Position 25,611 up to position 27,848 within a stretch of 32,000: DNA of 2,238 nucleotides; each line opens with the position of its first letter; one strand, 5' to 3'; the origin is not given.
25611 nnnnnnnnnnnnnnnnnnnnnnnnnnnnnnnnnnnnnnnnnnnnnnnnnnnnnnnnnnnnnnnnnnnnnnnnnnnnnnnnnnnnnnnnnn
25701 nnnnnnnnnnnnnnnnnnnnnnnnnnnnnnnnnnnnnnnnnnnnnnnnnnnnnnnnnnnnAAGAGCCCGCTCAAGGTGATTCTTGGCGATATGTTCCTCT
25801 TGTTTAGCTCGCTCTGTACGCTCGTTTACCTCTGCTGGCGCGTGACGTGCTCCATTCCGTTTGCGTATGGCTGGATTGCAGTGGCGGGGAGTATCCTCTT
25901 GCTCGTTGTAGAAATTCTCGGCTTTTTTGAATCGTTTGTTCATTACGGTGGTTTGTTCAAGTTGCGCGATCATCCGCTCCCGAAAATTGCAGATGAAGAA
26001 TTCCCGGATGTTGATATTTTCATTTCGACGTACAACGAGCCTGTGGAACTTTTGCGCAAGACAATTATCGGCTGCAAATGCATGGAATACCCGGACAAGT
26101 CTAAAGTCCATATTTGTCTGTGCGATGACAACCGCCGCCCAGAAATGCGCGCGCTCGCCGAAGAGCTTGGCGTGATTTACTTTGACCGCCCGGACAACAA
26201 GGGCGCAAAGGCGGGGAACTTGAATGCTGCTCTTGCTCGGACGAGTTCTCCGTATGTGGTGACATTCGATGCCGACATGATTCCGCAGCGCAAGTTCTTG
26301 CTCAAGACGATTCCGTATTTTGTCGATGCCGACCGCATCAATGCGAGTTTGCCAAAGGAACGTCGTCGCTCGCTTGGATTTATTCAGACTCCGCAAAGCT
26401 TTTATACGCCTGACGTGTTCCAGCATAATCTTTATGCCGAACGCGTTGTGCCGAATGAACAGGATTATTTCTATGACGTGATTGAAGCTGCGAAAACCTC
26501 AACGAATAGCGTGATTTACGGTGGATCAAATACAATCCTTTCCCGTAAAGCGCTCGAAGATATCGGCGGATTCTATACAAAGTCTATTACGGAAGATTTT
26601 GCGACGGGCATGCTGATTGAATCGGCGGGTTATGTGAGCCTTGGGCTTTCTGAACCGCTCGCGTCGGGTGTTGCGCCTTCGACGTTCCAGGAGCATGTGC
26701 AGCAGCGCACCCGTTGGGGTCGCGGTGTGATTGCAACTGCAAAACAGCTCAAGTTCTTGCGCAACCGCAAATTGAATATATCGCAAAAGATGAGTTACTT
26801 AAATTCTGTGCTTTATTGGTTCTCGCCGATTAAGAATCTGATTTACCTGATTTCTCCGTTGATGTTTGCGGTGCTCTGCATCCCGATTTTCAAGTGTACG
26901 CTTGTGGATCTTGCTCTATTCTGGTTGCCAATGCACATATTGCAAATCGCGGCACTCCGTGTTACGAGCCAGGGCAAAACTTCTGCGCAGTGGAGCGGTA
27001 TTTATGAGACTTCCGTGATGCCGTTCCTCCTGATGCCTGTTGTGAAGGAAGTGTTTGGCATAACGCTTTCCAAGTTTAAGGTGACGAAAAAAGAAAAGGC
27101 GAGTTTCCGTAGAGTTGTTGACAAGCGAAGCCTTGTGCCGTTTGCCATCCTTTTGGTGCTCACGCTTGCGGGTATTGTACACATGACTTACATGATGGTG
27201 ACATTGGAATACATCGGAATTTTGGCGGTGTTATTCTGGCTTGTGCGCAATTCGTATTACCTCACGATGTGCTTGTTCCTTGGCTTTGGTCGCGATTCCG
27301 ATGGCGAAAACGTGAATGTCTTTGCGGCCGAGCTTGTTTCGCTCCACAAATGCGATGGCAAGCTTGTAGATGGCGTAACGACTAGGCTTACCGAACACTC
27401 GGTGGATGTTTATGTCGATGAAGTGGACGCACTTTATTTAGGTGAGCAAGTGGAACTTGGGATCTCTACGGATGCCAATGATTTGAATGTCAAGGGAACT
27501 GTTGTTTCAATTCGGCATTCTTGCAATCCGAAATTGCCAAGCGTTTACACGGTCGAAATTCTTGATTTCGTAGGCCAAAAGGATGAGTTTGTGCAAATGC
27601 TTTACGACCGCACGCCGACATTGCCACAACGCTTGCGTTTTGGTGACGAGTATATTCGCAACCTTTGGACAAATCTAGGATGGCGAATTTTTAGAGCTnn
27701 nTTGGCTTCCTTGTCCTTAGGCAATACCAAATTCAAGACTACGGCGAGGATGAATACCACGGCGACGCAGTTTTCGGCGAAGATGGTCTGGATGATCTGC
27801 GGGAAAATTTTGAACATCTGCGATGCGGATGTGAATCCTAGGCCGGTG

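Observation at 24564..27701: Single polypeptide fusing a periplasmic GH5 endoglucanase to a BcsA-like processive GT2 synthase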

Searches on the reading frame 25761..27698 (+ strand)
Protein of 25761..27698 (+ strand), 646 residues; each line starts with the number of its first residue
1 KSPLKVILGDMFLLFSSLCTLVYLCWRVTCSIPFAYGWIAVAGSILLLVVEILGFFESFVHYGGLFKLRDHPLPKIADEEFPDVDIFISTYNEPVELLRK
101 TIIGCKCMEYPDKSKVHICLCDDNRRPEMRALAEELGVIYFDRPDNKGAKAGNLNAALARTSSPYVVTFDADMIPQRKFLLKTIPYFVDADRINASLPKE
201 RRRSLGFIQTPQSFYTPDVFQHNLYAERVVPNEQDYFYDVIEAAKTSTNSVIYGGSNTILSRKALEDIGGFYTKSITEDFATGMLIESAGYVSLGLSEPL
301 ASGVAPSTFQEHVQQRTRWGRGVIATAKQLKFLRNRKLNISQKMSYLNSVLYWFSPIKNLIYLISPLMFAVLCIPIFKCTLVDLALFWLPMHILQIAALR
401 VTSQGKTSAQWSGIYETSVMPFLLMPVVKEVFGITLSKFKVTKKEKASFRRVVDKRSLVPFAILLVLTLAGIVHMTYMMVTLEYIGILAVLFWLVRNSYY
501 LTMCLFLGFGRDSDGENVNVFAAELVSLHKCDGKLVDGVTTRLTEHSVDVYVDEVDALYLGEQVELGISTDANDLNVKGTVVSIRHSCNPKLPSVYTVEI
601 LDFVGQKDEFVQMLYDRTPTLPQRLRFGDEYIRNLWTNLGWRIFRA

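Call 52: search_protein_representatives(protein=window:25761-27698:+)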
Query: 646 residues. Proteins with E-value up to 0.001 (for the whole library): 7586; up to 1e-10: 3830; up to 1e-30: 1344. The best 150 are listed.
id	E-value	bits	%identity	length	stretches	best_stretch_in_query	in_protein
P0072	6.6e-253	857.0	60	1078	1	7-645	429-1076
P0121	2.8e-246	835.1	59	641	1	11-645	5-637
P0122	2.8e-225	765.8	55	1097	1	11-643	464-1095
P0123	2.7e-209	713.0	54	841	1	14-645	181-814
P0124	2.7e-208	709.7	50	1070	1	3-643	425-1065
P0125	2.2e-175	600.9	45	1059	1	7-642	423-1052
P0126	1.3e-172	591.8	46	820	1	12-642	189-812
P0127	4.3e-165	566.9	44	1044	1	11-634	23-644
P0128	3.4e-163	560.7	43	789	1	10-632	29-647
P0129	6.4e-163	559.8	42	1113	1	12-630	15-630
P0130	2.9e-155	534.5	45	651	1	14-618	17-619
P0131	7.1e-155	533.2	62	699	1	8-377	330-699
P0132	1.1e-153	529.3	48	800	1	14-508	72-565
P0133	3.4e-149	514.4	49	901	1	18-510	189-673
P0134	1.5e-148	512.3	44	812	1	15-617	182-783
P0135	5.3e-147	507.2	42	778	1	14-633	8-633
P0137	7.6e-138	476.9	46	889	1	13-514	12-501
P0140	1.3e-135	469.5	44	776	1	11-513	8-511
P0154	1.9e-126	439.2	37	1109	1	11-642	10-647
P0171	1.4e-113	396.8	36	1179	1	18-628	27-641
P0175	4.3e-110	385.3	40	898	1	16-511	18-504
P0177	1.1e-109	383.9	37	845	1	14-507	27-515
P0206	4.6e-91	322.4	38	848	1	23-506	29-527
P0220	1.2e-83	297.8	31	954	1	10-626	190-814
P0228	4.5e-82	292.7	36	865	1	20-554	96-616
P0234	1.1e-80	288.1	33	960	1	23-555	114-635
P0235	3.6e-80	286.4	31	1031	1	14-580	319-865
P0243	4.2e-78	279.6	35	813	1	17-488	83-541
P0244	5.2e-78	279.3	34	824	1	15-513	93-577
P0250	1.1e-76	274.9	36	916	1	18-512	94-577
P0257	3.8e-76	273.1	32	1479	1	12-567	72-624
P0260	9.1e-76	271.9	35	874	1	19-507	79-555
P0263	2.2e-75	270.6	32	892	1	16-553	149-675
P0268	6.5e-74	265.7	35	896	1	14-511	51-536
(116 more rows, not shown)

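Call 53: search_protein_families(library=pfam, proteins=[P0121, P0123, P0126, P0127, P0129, P0128, P0135, P0154, P0171, P0125], max_evalue=0.001)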
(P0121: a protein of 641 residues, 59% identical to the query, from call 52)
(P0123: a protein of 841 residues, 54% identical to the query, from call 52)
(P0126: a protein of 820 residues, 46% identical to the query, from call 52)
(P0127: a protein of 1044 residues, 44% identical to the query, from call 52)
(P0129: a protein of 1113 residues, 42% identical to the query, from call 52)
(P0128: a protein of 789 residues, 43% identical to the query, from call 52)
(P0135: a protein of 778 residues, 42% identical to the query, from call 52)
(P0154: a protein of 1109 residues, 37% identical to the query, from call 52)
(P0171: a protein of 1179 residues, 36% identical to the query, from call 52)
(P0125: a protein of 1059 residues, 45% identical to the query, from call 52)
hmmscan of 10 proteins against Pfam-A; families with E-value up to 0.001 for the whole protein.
P0121 (641 aa): 5 families
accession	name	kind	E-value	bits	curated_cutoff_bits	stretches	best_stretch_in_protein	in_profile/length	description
PF13632.12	Glyco_trans_2_3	-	4.7e-18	66.2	27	1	159-383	1-189/198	Glycosyl transferase family group 2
PF13641.12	Glyco_tranf_2_3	-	8.6e-18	65.6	27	1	76-316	1-230/230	Glycosyltransferase like family 2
PF00535.33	Glycos_transf_2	-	2.2e-16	60.7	23.3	1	80-261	2-166/168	Glycosyl transferase family 2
PF03552.20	Cellulose_synt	-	7.2e-08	31.9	24.7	1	262-408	415-560/722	Cellulose synthase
PF13506.12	Glyco_transf_21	-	1.3e-05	25.2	21.7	1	246-315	101-174/174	Glycosyl transferase family 21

P0123 (841 aa): 5 families
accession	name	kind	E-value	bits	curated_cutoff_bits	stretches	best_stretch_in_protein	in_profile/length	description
PF13632.12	Glyco_trans_2_3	-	4.2e-18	66.3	27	1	332-537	1-193/198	Glycosyl transferase family group 2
PF00535.33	Glycos_transf_2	-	2.7e-16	60.4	23.3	1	253-355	2-104/168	Glycosyl transferase family 2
PF13641.12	Glyco_tranf_2_3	-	4.9e-11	43.5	27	1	249-489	1-230/230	Glycosyltransferase like family 2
PF13506.12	Glyco_transf_21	-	3.6e-06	27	21.7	0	403-488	83-174/174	Glycosyl transferase family 21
PF00150.24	Cellulase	-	6.2e-05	23.1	23.5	1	3-81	181-270/272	Cellulase (glycosyl hydrolase family 5)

P0126 (820 aa): 5 families
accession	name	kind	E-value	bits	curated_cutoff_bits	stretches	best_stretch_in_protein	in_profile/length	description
PF13641.12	Glyco_tranf_2_3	-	9.8e-14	52.4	27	1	259-499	1-230/230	Glycosyltransferase like family 2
PF13632.12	Glyco_trans_2_3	-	3.9e-12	46.9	27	1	343-566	2-189/198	Glycosyl transferase family group 2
PF00535.33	Glycos_transf_2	-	1.5e-11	45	23.3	1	263-368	2-107/168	Glycosyl transferase family 2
PF03552.20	Cellulose_synt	-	3e-09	36.4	24.7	1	449-572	418-547/722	Cellulose synthase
PF13506.12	Glyco_transf_21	-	2.1e-06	27.8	21.7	1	427-498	99-174/174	Glycosyl transferase family 21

P0127 (1044 aa): 6 families
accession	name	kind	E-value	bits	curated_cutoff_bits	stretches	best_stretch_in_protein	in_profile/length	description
PF00150.24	Cellulase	-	3.5e-56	191.1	23.5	1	739-1013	11-269/272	Cellulase (glycosyl hydrolase family 5)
PF13632.12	Glyco_trans_2_3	-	2.4e-16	60.6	27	1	177-395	2-190/198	Glycosyl transferase family group 2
PF13641.12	Glyco_tranf_2_3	-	4.6e-16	60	27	1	93-333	1-230/230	Glycosyltransferase like family 2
PF00535.33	Glycos_transf_2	-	4.2e-12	46.8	23.3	1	97-202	2-107/168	Glycosyl transferase family 2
PF03552.20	Cellulose_synt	-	0.00035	19.7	24.7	0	281-408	416-548/722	Cellulose synthase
PF13506.12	Glyco_transf_21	-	0.00064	19.7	21.7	0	249-332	88-174/174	Glycosyl transferase family 21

P0129 (1113 aa): 7 families
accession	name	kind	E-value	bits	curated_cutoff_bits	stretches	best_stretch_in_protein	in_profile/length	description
PF13632.12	Glyco_trans_2_3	-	4.6e-17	62.9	27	1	170-388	3-183/198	Glycosyl transferase family group 2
PF13641.12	Glyco_tranf_2_3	-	1.7e-12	48.3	27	1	85-325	1-230/230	Glycosyltransferase like family 2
PF00535.33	Glycos_transf_2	-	3.7e-12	46.9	23.3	1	89-270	2-166/168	Glycosyl transferase family 2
PF00691.25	OmpA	-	7.2e-12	46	27.2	1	1007-1083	8-80/98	OmpA family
PF03552.20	Cellulose_synt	-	4.4e-09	35.9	24.7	1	273-417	416-560/722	Cellulose synthase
PF13506.12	Glyco_transf_21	-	1.9e-07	31.2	21.7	1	256-324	102-174/174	Glycosyl transferase family 21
PF07238.19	PilZ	-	7.7e-07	29.8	22.5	1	518-592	3-77/102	PilZ domain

P0128 (789 aa): 6 families
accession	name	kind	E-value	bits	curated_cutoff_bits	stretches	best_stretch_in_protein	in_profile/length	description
PF13632.12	Glyco_trans_2_3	-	8.5e-16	58.8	27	1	185-404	2-183/198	Glycosyl transferase family group 2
PF13641.12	Glyco_tranf_2_3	-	5.2e-14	53.2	27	1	101-341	1-230/230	Glycosyltransferase like family 2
PF00535.33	Glycos_transf_2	-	1.3e-13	51.7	23.3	1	105-211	2-108/168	Glycosyl transferase family 2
PF07238.19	PilZ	-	7.9e-11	42.6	22.5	1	529-615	3-85/102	PilZ domain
PF03552.20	Cellulose_synt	-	4e-06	26.1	24.7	1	286-414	414-547/722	Cellulose synthase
PF13506.12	Glyco_transf_21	-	4.2e-06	26.8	21.7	0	270-340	100-174/174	Glycosyl transferase family 21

P0135 (778 aa): 6 families
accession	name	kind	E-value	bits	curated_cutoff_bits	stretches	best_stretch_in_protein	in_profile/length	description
PF13641.12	Glyco_tranf_2_3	-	5.6e-21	76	27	1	76-321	1-230/230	Glycosyltransferase like family 2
PF13632.12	Glyco_trans_2_3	-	7.8e-20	72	27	1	200-389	26-188/198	Glycosyl transferase family group 2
PF00535.33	Glycos_transf_2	-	7.7e-16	58.9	23.3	1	80-267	2-167/168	Glycosyl transferase family 2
PF07238.19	PilZ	-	1.4e-11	45.1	22.5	1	516-614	3-100/102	PilZ domain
PF03552.20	Cellulose_synt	-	1.1e-08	34.5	24.7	1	265-501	413-667/722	Cellulose synthase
PF13506.12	Glyco_transf_21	-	4.1e-05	23.6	21.7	1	247-320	97-174/174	Glycosyl transferase family 21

P0154 (1109 aa): 5 families
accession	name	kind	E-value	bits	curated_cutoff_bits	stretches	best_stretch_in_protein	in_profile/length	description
PF13641.12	Glyco_tranf_2_3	-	6e-18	66.1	27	1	81-327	1-230/230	Glycosyltransferase like family 2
PF13632.12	Glyco_trans_2_3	-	2.2e-15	57.5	27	1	208-379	26-194/198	Glycosyl transferase family group 2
PF00535.33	Glycos_transf_2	-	7.1e-11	42.8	23.3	1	85-273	2-167/168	Glycosyl transferase family 2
PF07238.19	PilZ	-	2.9e-05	24.8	22.5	1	522-620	3-101/102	PilZ domain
PF13506.12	Glyco_transf_21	-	6.8e-05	22.8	21.7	1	254-325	98-173/174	Glycosyl transferase family 21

P0171 (1179 aa): 10 families
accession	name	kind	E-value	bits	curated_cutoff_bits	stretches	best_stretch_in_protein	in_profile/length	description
PF13632.12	Glyco_trans_2_3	-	4.1e-21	76.1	27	1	175-408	2-189/198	Glycosyl transferase family group 2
PF13641.12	Glyco_tranf_2_3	-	8e-17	62.5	27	1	91-340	1-230/230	Glycosyltransferase like family 2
PF07238.19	PilZ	-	5e-15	56.1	22.5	1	530-627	2-100/102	PilZ domain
PF00535.33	Glycos_transf_2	-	3.5e-10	40.5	23.3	1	95-251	2-132/168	Glycosyl transferase family 2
PF13506.12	Glyco_transf_21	-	9.9e-07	28.8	21.7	1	261-339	90-174/174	Glycosyl transferase family 21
PF14559.12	TPR_19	-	2.4e-06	28.2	25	1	833-909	2-68/68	Tetratricopeptide repeat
PF13428.12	TPR_14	-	5.2e-06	27.1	23.5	0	1016-1046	6-36/44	Tetratricopeptide repeat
PF12895.13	ANAPC3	-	6.7e-06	26.7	27.2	0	901-940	10-49/82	Anaphase-promoting complex, cyclosome, subunit 3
PF07719.23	TPR_2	-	4.4e-05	23.7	27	0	1015-1044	5-34/34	Tetratricopeptide repeat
PF19556.4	PRTRC_E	-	0.00011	22.5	26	0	1107-1150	121-164/175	PRTRC system protein E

P0125 (1059 aa): 5 families
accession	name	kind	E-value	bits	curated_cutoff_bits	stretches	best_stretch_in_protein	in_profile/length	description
PF00150.24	Cellulase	-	3.4e-56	191.2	23.5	1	57-301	2-270/272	Cellulase (glycosyl hydrolase family 5)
PF13632.12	Glyco_trans_2_3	-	8.3e-19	68.6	27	1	582-787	2-194/198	Glycosyl transferase family group 2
PF13641.12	Glyco_tranf_2_3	-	7.8e-18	65.8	27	1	498-738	1-230/230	Glycosyltransferase like family 2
PF00535.33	Glycos_transf_2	-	2.9e-16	60.3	23.3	1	502-608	2-108/168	Glycosyl transferase family 2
PF13506.12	Glyco_transf_21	-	1.6e-05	24.9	21.7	1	617-737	56-174/174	Glycosyl transferase family 21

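Call 60: search_protein_families(library=pfam, proteins=[P0122, P0175, P0137, P0133, P0132, P0140, P0134, P0220, P0235, P0177], max_evalue=0.001)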
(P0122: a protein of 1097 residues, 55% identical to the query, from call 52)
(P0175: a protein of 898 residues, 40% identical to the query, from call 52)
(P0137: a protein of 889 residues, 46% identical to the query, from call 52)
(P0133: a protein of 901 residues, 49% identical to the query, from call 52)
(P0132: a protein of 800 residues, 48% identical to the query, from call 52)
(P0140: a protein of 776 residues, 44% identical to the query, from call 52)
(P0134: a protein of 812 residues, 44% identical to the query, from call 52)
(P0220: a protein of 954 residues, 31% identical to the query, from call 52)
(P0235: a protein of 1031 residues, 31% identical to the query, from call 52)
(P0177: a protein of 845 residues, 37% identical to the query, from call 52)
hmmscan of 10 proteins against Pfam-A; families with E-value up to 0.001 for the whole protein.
P0122 (1097 aa): 6 families
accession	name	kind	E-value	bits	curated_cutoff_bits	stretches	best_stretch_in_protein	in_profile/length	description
PF00150.24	Cellulase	-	6.3e-52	177.2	23.5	1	73-348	11-267/272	Cellulase (glycosyl hydrolase family 5)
PF13632.12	Glyco_trans_2_3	-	6.6e-17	62.4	27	1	618-823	1-194/198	Glycosyl transferase family group 2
PF00535.33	Glycos_transf_2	-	6.6e-16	59.1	23.3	1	539-720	2-167/168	Glycosyl transferase family 2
PF13641.12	Glyco_tranf_2_3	-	1.2e-12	48.8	27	1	535-774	1-230/230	Glycosyltransferase like family 2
PF03552.20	Cellulose_synt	-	8.4e-09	34.9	24.7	1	722-866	416-560/722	Cellulose synthase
PF13506.12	Glyco_transf_21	-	2.2e-06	27.7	21.7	0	704-773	101-174/174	Glycosyl transferase family 21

P0175 (898 aa): 5 families
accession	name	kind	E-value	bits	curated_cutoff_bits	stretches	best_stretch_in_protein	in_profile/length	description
PF00150.24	Cellulase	-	1.5e-53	182.5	23.5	1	592-839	3-270/272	Cellulase (glycosyl hydrolase family 5)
PF00535.33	Glycos_transf_2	-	2e-23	83.6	23.3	1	90-259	2-166/168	Glycosyl transferase family 2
PF13632.12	Glyco_trans_2_3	-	4.2e-17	63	27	1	169-381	1-195/198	Glycosyl transferase family group 2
PF13641.12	Glyco_tranf_2_3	-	2.2e-14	54.5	27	1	86-314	1-230/230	Glycosyltransferase like family 2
PF13506.12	Glyco_transf_21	-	1.4e-07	31.6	21.7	1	148-287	12-146/174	Glycosyl transferase family 21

P0137 (889 aa): 5 families
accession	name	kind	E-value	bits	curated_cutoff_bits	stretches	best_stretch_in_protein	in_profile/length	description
PF00150.24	Cellulase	-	3e-40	138.9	23.5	1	586-847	16-269/272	Cellulase (glycosyl hydrolase family 5)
PF13641.12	Glyco_tranf_2_3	-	1.3e-21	78.1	27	1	81-310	1-230/230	Glycosyltransferase like family 2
PF00535.33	Glycos_transf_2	-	1.9e-19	70.6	23.3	1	85-256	2-167/168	Glycosyl transferase family 2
PF13632.12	Glyco_trans_2_3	-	4.9e-19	69.4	27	1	168-383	5-193/198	Glycosyl transferase family group 2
PF13506.12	Glyco_transf_21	-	6.6e-06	26.1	21.7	1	148-309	17-174/174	Glycosyl transferase family 21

P0133 (901 aa): 5 families
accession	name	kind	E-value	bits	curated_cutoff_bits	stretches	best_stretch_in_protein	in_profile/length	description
PF00535.33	Glycos_transf_2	-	1.7e-17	64.3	23.3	1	257-431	2-165/168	Glycosyl transferase family 2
PF13641.12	Glyco_tranf_2_3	-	3.5e-17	63.6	27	1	253-487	1-230/230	Glycosyltransferase like family 2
PF13632.12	Glyco_trans_2_3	-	8.5e-16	58.8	27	1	337-554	2-187/198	Glycosyl transferase family group 2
PF13506.12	Glyco_transf_21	-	4.9e-07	29.8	21.7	1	320-486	17-174/174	Glycosyl transferase family 21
PF03552.20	Cellulose_synt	-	0.00093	18.3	24.7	1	435-565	416-551/722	Cellulose synthase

P0132 (800 aa): 5 families
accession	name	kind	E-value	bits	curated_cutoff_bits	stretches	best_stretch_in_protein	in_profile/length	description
PF13641.12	Glyco_tranf_2_3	-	4.1e-19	69.9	27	1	140-380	1-230/230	Glycosyltransferase like family 2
PF13632.12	Glyco_trans_2_3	-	2.3e-17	63.9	27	1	223-453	1-194/198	Glycosyl transferase family group 2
PF00535.33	Glycos_transf_2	-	3.8e-15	56.7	23.3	1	144-325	2-166/168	Glycosyl transferase family 2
PF03552.20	Cellulose_synt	-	3.9e-08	32.7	24.7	1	325-451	414-545/722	Cellulose synthase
PF13506.12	Glyco_transf_21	-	1.1e-06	28.6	21.7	1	204-379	14-174/174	Glycosyl transferase family 21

P0140 (776 aa): 4 families
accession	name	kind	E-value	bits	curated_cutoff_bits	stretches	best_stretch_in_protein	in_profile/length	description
PF13641.12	Glyco_tranf_2_3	-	2.8e-18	67.2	27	1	79-318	1-229/230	Glycosyltransferase like family 2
PF00535.33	Glycos_transf_2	-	6.3e-16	59.2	23.3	1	83-188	2-107/168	Glycosyl transferase family 2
PF13632.12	Glyco_trans_2_3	-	3e-15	57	27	1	163-370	2-196/198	Glycosyl transferase family group 2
PF07238.19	PilZ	-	3.8e-07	30.8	22.5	1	511-605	1-92/102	PilZ domain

P0134 (812 aa): 4 families
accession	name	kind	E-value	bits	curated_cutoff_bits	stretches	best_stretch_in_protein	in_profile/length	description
PF13641.12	Glyco_tranf_2_3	-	3e-15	57.3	27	1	252-494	1-230/230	Glycosyltransferase like family 2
PF00535.33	Glycos_transf_2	-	7.8e-15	55.6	23.3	1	256-437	2-164/168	Glycosyl transferase family 2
PF13632.12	Glyco_trans_2_3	-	3.7e-14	53.4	27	1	378-566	29-193/198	Glycosyl transferase family group 2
PF13506.12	Glyco_transf_21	-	6.6e-05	22.9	21.7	0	426-492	103-173/174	Glycosyl transferase family 21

P0220 (954 aa): 4 families
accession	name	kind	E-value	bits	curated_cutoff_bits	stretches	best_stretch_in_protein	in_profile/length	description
PF13632.12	Glyco_trans_2_3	-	4.2e-13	50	27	1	393-584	26-196/198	Glycosyl transferase family group 2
PF13641.12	Glyco_tranf_2_3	-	1.6e-10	41.8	27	1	262-511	1-229/230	Glycosyltransferase like family 2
PF07238.19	PilZ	-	5.4e-07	30.3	22.5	1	705-785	6-85/102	PilZ domain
PF00535.33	Glycos_transf_2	-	7.4e-07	29.7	23.3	1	266-394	2-129/168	Glycosyl transferase family 2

P0235 (1031 aa): 7 families
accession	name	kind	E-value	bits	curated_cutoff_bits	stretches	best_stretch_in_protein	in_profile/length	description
PF13641.12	Glyco_tranf_2_3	-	3.6e-26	93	27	1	386-609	3-229/230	Glycosyltransferase like family 2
PF13632.12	Glyco_trans_2_3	-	4.2e-22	79.4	27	1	467-673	2-183/198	Glycosyl transferase family group 2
PF00535.33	Glycos_transf_2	-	1.9e-21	77.1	23.3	1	388-557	2-168/168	Glycosyl transferase family 2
PF07238.19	PilZ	-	5.2e-20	72.1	22.5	2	799-898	1-101/102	PilZ domain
PF03552.20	Cellulose_synt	-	1.3e-14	54.1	24.7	1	562-796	420-676/722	Cellulose synthase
PF05036.18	SPOR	-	8.3e-13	48.9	21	1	99-165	3-75/76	SPOR domain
PF13506.12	Glyco_transf_21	-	3e-11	43.5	21.7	1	445-608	12-173/174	Glycosyl transferase family 21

P0177 (845 aa): 5 families
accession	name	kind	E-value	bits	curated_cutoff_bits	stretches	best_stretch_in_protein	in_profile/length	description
PF00722.28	Glyco_hydro_16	-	1.1e-34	119.8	22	1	647-811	3-160/175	Glycosyl hydrolases family 16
PF13632.12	Glyco_trans_2_3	-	1.5e-16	61.3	27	1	179-401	2-191/198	Glycosyl transferase family group 2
PF13641.12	Glyco_tranf_2_3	-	3.5e-14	53.8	27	1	95-332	1-230/230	Glycosyltransferase like family 2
PF00535.33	Glycos_transf_2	-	1.5e-11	45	23.3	1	99-278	2-167/168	Glycosyl transferase family 2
PF13506.12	Glyco_transf_21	-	0.00065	19.6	21.7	0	161-330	16-173/174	Glycosyl transferase family 21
